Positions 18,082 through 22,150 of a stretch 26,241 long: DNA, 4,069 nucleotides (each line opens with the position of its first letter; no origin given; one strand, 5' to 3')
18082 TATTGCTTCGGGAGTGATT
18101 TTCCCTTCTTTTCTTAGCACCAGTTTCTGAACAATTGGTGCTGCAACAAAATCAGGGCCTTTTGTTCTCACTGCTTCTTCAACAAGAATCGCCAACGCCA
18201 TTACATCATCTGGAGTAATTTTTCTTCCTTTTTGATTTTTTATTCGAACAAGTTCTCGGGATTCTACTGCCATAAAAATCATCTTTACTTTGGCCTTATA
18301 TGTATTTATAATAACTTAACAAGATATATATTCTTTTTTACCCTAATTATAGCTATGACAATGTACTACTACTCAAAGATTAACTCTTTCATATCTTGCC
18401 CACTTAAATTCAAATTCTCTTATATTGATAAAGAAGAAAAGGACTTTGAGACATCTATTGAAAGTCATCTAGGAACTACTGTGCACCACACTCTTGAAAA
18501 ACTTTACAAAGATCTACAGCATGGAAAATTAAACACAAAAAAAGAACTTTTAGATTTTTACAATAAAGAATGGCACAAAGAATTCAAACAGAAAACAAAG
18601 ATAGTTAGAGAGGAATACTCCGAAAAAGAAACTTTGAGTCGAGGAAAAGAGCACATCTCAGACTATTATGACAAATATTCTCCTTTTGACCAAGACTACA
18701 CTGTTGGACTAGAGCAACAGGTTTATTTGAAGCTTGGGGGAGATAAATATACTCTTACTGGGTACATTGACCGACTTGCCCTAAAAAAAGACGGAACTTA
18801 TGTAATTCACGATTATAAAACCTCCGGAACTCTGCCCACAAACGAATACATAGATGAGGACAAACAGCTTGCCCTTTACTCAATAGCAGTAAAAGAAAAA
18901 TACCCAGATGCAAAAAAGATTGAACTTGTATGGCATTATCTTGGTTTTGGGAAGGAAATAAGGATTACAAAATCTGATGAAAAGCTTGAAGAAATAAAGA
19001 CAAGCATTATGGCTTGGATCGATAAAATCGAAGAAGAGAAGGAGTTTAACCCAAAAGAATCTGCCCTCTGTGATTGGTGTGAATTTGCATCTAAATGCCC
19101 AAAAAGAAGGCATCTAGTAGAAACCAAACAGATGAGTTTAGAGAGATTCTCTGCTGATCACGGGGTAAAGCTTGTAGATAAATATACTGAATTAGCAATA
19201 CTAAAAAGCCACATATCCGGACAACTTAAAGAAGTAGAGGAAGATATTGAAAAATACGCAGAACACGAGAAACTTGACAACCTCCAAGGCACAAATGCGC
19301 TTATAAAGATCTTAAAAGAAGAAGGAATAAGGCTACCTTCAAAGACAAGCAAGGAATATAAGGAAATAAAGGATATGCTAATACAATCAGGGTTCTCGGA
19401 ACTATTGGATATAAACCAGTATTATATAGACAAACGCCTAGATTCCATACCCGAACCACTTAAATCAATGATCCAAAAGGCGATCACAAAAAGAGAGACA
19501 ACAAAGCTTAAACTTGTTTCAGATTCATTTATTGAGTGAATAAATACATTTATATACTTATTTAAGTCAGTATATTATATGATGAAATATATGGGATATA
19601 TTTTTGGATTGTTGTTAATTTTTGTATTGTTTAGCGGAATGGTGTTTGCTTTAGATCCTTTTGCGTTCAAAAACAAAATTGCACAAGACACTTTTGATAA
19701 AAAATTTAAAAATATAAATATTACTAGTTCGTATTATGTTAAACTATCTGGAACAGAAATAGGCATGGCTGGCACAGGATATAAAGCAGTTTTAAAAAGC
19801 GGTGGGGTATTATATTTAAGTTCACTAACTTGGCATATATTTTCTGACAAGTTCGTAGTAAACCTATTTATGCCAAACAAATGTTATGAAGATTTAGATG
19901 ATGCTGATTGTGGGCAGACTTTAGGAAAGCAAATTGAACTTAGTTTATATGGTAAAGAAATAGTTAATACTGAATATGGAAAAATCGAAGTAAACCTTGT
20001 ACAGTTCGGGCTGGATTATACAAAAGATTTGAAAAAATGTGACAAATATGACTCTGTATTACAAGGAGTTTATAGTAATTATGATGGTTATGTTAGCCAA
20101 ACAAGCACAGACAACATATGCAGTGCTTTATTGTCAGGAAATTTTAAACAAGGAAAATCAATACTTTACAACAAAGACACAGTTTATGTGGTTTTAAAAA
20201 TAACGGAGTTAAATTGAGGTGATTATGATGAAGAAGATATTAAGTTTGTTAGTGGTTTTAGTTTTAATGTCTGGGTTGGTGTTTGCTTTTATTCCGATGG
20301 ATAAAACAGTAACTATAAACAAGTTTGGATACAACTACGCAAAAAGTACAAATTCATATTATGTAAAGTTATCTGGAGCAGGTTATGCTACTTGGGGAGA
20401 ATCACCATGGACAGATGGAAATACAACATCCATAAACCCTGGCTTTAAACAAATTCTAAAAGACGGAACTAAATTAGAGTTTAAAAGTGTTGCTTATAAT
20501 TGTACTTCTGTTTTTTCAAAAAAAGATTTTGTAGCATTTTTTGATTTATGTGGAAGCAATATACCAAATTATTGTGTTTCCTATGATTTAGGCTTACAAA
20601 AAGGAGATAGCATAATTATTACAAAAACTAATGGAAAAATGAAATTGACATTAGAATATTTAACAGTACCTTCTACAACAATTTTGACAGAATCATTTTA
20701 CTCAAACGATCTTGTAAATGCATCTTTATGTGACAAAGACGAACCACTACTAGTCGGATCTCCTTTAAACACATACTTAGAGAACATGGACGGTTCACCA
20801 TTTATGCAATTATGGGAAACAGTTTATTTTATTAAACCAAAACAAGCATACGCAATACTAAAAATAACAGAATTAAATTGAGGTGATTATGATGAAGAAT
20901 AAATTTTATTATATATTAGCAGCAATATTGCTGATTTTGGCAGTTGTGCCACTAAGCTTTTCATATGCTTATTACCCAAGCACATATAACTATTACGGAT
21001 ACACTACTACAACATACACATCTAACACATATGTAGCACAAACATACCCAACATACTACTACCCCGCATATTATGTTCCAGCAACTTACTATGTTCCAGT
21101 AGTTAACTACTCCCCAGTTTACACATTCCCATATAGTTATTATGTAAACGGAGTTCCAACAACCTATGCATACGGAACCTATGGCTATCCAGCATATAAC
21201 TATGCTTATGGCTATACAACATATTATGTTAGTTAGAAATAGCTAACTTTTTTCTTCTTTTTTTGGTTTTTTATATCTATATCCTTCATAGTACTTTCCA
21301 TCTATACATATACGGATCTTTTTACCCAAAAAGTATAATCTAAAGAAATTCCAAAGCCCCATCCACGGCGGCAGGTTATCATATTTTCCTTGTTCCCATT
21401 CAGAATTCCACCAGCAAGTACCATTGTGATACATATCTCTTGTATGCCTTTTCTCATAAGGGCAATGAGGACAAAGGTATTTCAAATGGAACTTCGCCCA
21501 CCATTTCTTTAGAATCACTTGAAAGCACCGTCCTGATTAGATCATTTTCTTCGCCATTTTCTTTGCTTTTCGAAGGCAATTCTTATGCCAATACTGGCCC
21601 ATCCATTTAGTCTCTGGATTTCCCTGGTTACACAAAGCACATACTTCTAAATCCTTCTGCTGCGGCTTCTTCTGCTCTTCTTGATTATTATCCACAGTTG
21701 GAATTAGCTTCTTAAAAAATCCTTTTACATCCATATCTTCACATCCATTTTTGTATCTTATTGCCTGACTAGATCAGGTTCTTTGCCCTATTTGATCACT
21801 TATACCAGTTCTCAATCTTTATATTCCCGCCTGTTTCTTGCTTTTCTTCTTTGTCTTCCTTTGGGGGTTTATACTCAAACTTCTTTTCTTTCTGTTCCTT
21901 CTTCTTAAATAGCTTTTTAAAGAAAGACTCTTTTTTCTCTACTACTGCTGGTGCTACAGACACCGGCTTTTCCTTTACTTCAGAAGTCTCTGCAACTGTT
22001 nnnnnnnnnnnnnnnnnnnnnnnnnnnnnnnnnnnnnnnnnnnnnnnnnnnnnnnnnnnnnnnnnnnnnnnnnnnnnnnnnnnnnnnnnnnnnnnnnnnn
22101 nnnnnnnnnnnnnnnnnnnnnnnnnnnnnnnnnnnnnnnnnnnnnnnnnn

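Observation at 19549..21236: Leaderless three-gene operon of secreted proteins: two diverged paralogs ending in LKITELN plus a charge-free protein that is about one-third tyrosine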

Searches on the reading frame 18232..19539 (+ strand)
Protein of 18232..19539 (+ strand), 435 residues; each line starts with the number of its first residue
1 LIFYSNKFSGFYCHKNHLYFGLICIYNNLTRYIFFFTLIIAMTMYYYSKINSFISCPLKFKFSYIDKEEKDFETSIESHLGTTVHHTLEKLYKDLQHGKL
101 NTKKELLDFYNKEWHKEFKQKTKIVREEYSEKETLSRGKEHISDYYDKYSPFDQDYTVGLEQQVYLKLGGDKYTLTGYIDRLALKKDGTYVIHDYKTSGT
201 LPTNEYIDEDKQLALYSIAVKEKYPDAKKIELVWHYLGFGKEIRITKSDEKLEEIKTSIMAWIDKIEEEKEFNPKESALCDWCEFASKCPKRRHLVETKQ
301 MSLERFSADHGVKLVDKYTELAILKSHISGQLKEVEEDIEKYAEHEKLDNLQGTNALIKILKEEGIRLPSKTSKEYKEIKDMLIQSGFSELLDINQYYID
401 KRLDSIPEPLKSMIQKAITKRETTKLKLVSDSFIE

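Call 6: search_protein_families(library=pfam, proteins=[window:18232-19539:+], max_evalue=0.1)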
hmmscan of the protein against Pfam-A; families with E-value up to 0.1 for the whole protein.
window:18232-19539:+ (435 aa): 4 families
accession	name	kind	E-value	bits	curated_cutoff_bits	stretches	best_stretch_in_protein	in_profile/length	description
PF12705.13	PDDEXK_1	-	2.8e-31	109.8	22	1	47-290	4-247/247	PD-(D/E)XK nuclease superfamily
PF01930.23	Cas_Cas4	-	0.00066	20.2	22.7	1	177-289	54-158/160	Domain of unknown function DUF83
PF24091.1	DUF7376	-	0.012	15.8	27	1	311-357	92-138/219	Family of unknown function (DUF7376)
PF13419.12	HAD_2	-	0.018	15.6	23.8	1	299-422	30-149/178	Haloacid dehalogenase-like hydrolase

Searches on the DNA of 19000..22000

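Call 91: search_rna_families(source=window, start=19000, end=22000, threshold=evalue, max_evalue=0.1)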
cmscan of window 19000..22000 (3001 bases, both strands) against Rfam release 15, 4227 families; matches with E-value up to 0.1: 0.
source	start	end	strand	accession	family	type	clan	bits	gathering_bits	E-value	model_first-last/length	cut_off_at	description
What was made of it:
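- Tried and rejected: Rfam on 19000-22000: no RNA family (call 91).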
